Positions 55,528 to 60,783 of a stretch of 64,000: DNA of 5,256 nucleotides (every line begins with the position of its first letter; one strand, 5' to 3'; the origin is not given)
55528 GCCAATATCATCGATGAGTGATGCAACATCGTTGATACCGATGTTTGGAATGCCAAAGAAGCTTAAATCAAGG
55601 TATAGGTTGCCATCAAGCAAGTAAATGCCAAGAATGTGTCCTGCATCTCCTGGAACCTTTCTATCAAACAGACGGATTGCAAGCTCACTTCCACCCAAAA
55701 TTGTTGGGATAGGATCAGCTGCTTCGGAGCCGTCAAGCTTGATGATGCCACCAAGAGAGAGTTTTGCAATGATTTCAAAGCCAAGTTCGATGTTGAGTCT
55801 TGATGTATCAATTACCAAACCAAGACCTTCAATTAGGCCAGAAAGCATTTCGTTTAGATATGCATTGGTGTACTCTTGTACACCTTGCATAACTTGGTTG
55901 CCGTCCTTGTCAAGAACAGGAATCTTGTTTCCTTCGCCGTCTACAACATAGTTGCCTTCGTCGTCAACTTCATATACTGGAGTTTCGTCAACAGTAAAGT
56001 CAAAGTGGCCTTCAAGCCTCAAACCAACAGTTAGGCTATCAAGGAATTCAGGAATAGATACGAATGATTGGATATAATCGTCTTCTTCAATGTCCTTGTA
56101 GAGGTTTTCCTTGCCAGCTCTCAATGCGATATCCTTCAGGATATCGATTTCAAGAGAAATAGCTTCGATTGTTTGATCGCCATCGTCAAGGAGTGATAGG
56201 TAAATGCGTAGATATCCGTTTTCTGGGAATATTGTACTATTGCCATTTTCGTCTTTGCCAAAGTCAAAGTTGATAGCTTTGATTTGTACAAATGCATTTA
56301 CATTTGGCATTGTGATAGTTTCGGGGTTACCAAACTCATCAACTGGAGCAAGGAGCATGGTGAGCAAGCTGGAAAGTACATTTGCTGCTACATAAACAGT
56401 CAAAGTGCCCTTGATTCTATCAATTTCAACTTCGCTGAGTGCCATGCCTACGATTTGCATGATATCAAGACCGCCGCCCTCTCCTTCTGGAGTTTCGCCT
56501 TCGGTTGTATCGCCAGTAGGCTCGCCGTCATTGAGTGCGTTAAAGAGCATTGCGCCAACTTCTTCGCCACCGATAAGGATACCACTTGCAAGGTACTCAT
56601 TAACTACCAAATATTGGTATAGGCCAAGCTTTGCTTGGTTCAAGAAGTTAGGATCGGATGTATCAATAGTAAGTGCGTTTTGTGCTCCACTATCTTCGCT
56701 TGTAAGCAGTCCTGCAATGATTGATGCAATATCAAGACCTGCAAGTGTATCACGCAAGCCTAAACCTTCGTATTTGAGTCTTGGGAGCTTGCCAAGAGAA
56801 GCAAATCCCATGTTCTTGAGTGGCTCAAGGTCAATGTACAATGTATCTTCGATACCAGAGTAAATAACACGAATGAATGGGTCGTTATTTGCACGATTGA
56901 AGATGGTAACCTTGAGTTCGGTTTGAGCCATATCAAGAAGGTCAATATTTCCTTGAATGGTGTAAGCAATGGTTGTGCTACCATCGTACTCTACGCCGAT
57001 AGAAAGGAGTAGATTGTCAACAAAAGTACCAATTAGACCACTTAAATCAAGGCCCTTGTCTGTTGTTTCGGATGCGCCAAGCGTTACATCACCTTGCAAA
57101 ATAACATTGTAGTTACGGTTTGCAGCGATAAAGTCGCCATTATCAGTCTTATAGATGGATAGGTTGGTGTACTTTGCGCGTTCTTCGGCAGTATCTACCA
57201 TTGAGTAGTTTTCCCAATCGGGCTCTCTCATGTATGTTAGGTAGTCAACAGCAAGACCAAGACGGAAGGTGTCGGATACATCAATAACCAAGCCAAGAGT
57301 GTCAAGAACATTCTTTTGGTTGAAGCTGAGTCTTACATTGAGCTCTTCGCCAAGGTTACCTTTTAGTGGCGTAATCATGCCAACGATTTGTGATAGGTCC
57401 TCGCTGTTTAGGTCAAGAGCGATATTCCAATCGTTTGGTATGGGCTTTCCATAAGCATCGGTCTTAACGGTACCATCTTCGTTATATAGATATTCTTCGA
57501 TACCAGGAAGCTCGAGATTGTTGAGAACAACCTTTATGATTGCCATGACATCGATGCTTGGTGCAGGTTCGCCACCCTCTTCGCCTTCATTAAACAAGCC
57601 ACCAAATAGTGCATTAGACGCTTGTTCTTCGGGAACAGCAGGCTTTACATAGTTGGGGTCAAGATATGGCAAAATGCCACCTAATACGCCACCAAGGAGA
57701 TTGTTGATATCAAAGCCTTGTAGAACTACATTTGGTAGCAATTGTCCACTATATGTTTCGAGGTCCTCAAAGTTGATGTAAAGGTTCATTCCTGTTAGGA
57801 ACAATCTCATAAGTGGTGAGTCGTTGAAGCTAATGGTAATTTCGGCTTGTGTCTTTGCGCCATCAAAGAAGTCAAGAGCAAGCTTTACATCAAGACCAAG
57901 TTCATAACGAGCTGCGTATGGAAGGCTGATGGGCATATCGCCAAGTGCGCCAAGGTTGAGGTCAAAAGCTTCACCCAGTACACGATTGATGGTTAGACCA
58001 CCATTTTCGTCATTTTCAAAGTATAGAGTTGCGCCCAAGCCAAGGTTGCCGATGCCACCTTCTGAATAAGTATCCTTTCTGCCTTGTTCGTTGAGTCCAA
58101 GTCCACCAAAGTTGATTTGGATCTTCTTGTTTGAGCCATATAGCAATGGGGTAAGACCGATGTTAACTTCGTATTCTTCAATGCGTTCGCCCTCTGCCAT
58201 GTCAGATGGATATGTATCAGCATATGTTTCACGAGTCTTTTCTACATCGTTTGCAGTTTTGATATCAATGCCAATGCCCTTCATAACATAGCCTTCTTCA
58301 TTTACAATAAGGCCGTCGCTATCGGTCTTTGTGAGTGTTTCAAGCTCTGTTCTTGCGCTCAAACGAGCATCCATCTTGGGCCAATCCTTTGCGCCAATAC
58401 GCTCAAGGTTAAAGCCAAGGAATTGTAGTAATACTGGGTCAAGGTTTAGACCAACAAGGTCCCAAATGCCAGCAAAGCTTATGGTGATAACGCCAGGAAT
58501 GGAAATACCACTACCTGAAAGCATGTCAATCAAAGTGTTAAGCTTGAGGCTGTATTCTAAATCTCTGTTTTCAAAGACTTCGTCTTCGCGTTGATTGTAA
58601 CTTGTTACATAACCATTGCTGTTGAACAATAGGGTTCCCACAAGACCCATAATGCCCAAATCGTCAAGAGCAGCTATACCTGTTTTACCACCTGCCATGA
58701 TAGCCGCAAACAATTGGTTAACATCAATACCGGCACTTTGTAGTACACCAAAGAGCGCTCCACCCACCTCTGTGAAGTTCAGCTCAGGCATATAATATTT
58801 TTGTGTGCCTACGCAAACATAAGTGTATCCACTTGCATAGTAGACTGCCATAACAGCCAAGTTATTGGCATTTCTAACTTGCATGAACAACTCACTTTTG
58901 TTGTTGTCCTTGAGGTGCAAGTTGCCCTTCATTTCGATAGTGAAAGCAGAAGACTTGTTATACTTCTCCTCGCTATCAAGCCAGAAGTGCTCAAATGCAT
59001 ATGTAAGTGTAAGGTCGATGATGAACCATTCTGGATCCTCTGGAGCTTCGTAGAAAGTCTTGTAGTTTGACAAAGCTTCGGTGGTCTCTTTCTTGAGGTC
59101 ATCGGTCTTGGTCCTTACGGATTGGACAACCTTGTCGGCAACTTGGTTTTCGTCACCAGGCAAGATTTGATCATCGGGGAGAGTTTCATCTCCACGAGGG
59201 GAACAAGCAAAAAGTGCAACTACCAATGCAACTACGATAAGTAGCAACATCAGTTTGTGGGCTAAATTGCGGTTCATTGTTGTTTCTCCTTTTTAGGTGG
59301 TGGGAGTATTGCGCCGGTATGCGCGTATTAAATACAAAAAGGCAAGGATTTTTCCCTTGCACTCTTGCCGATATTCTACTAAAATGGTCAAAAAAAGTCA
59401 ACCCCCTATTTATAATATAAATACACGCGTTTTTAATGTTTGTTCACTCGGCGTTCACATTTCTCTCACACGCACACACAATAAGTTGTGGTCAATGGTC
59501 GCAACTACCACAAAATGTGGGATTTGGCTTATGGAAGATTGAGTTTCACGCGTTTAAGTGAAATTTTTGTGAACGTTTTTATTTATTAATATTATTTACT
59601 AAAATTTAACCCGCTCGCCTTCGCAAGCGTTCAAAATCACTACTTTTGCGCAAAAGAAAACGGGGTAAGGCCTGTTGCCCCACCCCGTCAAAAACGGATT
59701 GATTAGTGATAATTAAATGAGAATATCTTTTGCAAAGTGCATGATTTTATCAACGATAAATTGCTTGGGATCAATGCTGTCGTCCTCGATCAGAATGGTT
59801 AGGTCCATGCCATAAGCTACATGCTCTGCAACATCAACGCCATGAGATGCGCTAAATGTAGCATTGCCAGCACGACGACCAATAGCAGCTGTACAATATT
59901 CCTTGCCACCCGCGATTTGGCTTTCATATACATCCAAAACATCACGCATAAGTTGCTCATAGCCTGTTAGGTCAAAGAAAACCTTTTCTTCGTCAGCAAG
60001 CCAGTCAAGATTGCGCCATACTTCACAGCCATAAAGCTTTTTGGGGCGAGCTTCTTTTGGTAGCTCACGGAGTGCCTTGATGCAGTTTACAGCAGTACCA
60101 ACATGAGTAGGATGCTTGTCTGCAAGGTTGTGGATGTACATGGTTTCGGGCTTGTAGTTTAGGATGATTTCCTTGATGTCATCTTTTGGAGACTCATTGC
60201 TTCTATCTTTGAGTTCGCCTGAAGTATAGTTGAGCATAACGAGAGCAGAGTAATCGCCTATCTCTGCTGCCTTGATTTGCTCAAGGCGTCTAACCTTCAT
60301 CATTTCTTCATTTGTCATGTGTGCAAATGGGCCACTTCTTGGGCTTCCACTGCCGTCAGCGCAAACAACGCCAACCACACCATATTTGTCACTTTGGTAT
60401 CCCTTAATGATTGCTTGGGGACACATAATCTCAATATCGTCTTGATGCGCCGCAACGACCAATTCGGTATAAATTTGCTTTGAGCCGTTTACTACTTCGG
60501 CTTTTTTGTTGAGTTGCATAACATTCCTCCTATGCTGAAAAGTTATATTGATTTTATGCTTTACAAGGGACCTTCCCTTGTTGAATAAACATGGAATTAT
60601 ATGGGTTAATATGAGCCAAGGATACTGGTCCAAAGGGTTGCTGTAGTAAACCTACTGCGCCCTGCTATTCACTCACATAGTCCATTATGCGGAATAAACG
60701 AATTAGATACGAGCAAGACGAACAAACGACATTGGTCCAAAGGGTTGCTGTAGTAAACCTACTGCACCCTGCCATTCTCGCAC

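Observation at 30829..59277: Single uninterrupted 28.4-kb ORF encoding a 9,482-aa predicted surface lipoprotein with no recognisable functional domain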

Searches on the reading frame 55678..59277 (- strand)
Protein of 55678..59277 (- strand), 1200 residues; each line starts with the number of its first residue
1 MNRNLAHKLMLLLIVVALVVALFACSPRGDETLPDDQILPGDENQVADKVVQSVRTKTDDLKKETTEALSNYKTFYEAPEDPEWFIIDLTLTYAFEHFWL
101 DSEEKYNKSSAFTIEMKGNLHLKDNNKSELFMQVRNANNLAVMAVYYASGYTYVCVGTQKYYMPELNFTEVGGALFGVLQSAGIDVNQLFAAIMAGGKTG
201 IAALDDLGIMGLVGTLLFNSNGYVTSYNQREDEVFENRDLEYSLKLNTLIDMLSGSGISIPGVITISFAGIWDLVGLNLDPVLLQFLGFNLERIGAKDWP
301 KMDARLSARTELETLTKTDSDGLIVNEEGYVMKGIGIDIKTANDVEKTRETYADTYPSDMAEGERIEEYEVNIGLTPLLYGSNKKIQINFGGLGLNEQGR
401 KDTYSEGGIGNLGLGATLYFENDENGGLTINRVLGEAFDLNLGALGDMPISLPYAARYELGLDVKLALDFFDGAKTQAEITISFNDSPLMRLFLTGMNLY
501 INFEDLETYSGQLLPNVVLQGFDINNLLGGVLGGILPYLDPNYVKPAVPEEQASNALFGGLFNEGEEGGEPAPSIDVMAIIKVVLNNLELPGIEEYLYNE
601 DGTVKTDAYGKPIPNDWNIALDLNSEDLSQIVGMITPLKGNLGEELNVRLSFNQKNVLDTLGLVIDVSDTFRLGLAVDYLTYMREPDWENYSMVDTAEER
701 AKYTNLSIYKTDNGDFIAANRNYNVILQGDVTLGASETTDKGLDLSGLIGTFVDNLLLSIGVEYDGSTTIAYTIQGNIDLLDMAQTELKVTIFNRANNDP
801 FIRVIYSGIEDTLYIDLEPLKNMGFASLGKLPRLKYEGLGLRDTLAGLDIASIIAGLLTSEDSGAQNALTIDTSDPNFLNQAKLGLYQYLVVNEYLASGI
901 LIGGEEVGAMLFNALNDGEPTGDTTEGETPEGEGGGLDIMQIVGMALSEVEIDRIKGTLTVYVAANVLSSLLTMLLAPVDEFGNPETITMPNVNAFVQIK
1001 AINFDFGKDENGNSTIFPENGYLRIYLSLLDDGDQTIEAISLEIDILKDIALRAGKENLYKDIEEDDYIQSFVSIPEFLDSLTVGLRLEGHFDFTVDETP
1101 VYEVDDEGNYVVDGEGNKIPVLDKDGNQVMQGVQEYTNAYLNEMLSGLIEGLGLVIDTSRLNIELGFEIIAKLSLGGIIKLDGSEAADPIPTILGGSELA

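Call 10: find_homologous_proteins(query=window:55678-59277:-)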
Query window:55678-59277:- (1200 aa): 2 proteins with E <= 0.001 among 8000 candidates.
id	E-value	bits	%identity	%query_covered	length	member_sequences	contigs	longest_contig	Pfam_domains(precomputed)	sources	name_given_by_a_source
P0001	5.3e-260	884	50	69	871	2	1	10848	-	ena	-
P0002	2.2e-250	852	52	64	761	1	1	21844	-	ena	-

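Call 11: find_encoding_contigs(protein=P0002, flank=10000)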
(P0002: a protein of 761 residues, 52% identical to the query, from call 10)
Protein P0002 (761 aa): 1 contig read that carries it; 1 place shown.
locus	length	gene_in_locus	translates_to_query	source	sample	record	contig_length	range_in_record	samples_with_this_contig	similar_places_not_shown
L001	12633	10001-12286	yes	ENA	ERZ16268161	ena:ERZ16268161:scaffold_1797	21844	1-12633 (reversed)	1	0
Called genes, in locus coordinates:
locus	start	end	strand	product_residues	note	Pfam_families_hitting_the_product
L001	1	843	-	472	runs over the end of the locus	-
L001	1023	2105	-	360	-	PF01926:MMR_HSR1, PF02421:FeoB_N, PF06071:YchF-GTPase_C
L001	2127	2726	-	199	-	PF04542:Sigma70_r2, PF08281:Sigma70_r4_2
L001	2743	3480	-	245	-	PF08032:SpoU_sub_bind, PF22435:MRM3-like_sub_bind (faint), PF00588:SpoU_methylase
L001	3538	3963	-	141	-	PF00636:Ribonuclease_3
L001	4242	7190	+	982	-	PF02368:Big_2 (faint), PF01841:Transglut_core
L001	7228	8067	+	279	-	-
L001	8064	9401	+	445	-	PF00480:ROK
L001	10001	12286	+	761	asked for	-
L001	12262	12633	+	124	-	?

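Call 12: find_encoding_contigs(protein=P0001, flank=10000)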
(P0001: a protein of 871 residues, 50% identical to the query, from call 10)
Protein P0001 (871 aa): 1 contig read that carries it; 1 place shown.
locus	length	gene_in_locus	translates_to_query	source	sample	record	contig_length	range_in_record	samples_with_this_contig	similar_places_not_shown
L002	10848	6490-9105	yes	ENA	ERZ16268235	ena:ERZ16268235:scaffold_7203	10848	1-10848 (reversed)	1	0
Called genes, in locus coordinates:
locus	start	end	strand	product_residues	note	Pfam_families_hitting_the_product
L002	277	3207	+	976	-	PF02368:Big_2 (weak), PF01841:Transglut_core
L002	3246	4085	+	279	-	-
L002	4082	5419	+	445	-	PF00480:ROK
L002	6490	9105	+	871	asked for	-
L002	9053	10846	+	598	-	?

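Call 50: predict_structure(alignment_id=A3)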
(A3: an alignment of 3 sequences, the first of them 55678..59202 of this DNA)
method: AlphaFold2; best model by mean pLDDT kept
length: 1175 residues; sequences in the alignment: 3
mean_pLDDT: 29.7   pTM: 0.23
mean pLDDT of the five models: 29.7, 29.5, 28.4, 27.8, 27.0
residues with pLDDT >= 90: 0; 70-90: 0; 50-70: 0; < 50: 1175
segments of 3 or more residues with pLDDT < 50: 1-1175
pLDDT, mean of each block of 10 residues (from residue 1): 25 26 26 30 30 34 36 28 36 39 42 39 38 34 37 36 32 32 32 27 26 26 30 26 28 29 26 30 32 30 33 33 33 29 30 25 30 30 27 30 28 26 26 31 31 33 33 31 30 26 30 28 25 26 26 31 29 35 33 32 32 29 31 28 25 23 27 29 27 27 24 29 32 28 23 25 28 30 29 31 24 23 25 25 26 30 23 25 30 29 29 30 24 23 29 32 24 25 32 28 28 28 39 41 32 29 27 32 43 43 38 35 31 27 27 27 24 22
secondary structure, 60 per line:
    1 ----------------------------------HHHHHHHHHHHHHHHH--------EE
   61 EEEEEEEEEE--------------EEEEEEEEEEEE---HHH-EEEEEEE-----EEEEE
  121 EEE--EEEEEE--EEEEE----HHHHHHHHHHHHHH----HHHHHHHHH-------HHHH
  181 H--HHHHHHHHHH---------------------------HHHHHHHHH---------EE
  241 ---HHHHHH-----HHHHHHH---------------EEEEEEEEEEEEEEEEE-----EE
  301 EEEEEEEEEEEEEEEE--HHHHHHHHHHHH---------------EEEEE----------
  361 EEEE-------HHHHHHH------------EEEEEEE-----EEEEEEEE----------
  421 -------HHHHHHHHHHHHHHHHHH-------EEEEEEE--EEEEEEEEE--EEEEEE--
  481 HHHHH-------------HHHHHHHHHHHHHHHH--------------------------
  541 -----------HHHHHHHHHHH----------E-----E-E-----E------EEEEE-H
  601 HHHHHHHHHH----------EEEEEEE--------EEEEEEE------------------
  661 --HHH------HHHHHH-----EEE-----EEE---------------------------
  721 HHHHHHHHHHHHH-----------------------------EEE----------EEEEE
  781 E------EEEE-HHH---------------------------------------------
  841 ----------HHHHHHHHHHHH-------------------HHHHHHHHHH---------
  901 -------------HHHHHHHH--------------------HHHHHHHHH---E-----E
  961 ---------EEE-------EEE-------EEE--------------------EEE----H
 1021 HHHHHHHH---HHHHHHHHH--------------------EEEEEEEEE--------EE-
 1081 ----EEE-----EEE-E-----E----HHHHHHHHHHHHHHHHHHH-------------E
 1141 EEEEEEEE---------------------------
elements in order (helices of 4 or more, strands of 3 or more residues): H35-50 E59-70 E85-96 E104-110 E116-123 E126-131 E134-138 H143-156 H161-169 H177-181 H184-193 H221-229 H244-249 H255-261 E277-293 E299-316 H319-330 E346-350 E361-364 H372-378 E391-397 E403-410 H428-445 E453-459 E462-470 E473-478 H481-485 H499-514 H552-562 E594-598 H600-610 E621-627 E636-642 H672-677 E683-685 E691-693 H721-733 E763-765 E776-781 E788-791 H851-862 H882-891 H914-921 H942-950 E970-972 E980-982 E990-992 E1013-1015 H1020-1028 H1032-1040 E1061-1069 E1085-1087 E1093-1095 H1108-1126 E1140-1148

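Call 57: search_protein_representatives(alignment_id=A3)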
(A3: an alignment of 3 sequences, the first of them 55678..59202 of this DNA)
Query: 3 sequences, 871 profile positions. Proteins with E-value up to 0.001 (for the whole library): 46; up to 1e-10: 38; up to 1e-30: 28. The best 46 are listed.
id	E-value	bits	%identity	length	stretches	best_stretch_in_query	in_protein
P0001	0.0e+00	1723.7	-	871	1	1-871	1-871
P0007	0.0e+00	1131.6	-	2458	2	1-848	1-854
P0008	5.4e-250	848.5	-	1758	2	1-846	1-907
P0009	2.9e-148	511.9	-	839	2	1-591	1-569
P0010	3.5e-138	478.6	-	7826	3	2-847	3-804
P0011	1.7e-111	390.2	-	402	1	1-381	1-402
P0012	1.6e-110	387.0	-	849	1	1-848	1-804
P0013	9.3e-101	354.7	-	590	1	434-848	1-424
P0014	4.8e-91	322.6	-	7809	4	1-848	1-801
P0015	8.7e-90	318.4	-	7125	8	1-843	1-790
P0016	2.0e-87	310.6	-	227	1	1-213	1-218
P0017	1.1e-83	298.3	-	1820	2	3-552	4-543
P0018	1.0e-78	281.8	-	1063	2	9-341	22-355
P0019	2.1e-78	280.8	-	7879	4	9-832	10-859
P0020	1.6e-72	261.4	-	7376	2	6-819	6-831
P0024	6.8e-62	226.2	-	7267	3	7-819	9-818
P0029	2.5e-48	181.3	-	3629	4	508-848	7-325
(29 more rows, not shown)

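Call 59: list_cluster_members(proteins=[P0010, P0014, P0015, P0019, P0020, P0024, P0007, P0029])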
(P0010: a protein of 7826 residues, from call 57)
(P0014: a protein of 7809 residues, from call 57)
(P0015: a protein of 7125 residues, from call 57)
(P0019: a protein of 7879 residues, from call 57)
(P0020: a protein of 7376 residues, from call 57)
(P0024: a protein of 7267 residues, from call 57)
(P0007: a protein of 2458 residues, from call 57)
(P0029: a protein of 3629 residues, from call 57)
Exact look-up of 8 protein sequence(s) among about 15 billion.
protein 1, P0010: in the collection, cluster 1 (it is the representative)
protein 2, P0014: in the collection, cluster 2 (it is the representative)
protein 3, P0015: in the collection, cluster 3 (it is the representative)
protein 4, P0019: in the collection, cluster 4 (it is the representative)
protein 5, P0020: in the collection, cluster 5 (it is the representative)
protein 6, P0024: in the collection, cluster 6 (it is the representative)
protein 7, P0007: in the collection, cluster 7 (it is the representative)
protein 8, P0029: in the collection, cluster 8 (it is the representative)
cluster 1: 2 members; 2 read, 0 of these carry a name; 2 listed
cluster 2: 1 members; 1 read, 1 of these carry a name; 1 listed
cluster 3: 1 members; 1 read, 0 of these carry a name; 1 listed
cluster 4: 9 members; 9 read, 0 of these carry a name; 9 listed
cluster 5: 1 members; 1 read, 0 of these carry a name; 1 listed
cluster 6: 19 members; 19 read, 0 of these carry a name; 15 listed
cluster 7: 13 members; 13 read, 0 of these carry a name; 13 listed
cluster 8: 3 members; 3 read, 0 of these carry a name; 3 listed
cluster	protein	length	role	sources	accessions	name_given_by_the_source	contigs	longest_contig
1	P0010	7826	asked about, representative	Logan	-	-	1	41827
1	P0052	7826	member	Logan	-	-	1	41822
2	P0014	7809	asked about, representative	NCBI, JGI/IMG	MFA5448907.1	MAG: carboxypeptidase-like regulatory domain-containing protein [Clostridia bacterium]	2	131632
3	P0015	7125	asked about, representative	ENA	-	-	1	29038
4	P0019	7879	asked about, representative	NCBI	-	-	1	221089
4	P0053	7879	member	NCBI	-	-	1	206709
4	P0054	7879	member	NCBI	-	-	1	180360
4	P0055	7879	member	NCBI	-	-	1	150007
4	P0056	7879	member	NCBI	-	-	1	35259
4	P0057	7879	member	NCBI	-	-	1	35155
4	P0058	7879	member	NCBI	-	-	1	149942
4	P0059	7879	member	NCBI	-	-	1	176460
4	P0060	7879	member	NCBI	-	-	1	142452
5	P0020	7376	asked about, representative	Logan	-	-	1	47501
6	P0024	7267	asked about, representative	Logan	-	-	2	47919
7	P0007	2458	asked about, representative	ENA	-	-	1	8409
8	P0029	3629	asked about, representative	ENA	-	-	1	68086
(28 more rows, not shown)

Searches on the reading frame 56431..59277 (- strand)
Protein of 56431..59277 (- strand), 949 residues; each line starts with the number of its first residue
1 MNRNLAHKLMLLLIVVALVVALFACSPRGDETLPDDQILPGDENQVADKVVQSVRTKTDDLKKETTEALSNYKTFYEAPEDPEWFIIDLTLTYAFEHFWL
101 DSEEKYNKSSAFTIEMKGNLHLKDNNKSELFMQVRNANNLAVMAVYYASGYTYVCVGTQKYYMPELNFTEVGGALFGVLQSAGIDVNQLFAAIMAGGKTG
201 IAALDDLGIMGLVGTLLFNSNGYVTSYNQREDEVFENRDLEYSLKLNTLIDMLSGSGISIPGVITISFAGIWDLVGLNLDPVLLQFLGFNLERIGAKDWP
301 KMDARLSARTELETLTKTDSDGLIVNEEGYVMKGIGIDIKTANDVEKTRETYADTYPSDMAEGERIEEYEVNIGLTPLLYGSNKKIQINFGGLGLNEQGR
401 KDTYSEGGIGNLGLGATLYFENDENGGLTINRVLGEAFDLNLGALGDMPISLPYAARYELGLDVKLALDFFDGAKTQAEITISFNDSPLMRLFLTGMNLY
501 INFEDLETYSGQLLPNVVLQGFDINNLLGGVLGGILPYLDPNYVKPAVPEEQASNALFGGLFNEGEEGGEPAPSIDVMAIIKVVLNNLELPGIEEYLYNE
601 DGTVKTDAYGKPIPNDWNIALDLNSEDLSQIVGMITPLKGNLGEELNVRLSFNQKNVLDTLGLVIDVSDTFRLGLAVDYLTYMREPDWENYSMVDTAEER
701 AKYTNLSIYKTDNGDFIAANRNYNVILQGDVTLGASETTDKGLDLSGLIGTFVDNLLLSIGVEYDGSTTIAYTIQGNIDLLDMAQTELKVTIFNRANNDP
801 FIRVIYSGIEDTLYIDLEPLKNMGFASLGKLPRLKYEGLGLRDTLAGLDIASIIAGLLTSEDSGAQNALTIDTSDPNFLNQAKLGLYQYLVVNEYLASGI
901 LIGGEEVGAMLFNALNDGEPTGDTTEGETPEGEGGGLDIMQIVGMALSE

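Call 5: search_protein_families(library=pfam, proteins=[window:56431-59277:-], max_evalue=0.01)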
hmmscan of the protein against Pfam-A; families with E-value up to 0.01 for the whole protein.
window:56431-59277:- (949 aa): 0 families

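Call 19: find_related_loci(query=A1, collection=genome_contigs, flank=10000)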
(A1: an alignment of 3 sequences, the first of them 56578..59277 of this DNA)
Query A1 (900 aa) in genome_contigs; peptide patterns used: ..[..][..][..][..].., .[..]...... (x = any residue, [..] = any of these).
87 stretches matched a pattern; 6 encode a relative of the query (tblastn E <= 1e-3); 6 distinct loci.
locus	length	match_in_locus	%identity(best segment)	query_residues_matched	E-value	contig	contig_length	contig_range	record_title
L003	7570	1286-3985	80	1-900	0e+0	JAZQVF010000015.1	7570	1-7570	MAG: Candidatus Stercoripulliclostridium sp. isolate T1900045171_TC20190165.MAGScoT_cleanbin_000006 SGB_5191_k141_192376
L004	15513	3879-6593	69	6-899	0e+0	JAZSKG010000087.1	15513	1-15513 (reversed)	MAG: Candidatus Stercoripulliclostridium sp. isolate T1900044561_TS20190027.MAGScoT_cleanbin_000024 SGB_368_k141_2053201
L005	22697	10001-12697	51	1-897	0e+0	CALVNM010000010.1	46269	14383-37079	MAG: uncultured Clostridia bacterium isolate BRZ_GG__bin59 genome assembly, contig: BRZ_GG__NODE_1167_length_46269_cov_6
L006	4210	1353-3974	49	23-897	0e+0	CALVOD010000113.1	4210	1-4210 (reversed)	MAG: uncultured Clostridia bacterium isolate BRZ_AB__bin25 genome assembly, contig: BRZ_AB__NODE_21864_length_4210_cov_1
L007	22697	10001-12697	49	1-897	0e+0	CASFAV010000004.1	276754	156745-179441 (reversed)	uncultured Eubacteriales bacterium isolate SI.O39.metabat-bins.38 genome assembly, contig: SI.O39.metabat-bins.38.fa_k14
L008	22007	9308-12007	88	1-900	0e+0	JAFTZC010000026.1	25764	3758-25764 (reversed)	MAG: Clostridia bacterium isolate RGIG4281 Roe_deer_Colon.Co__c753595, whole genome shotgun sequence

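Call 22: search_protein_families(library=ncbifam, proteins=[window:56431-59277:-], max_evalue=0.01)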
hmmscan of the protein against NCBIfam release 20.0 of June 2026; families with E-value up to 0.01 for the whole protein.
window:56431-59277:- (949 aa): 0 families

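Call 106: search_protein_families(library=phrogs, proteins=[window:56431-59277:-], max_evalue=0.01)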
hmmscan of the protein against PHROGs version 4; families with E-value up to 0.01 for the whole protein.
window:56431-59277:- (949 aa): 0 families

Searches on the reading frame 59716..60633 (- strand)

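Call 6: search_protein_families(library=pfam, proteins=[window:59716-60633:-], max_evalue=0.001)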
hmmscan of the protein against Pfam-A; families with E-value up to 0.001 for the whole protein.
window:59716-60633:- (306 aa): 1 family
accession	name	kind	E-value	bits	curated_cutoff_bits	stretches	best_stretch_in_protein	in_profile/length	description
PF02585.22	PIG-L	-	2e-17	64.3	28.2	1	58-181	1-122/129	GlcNAc-PI de-N-acetylase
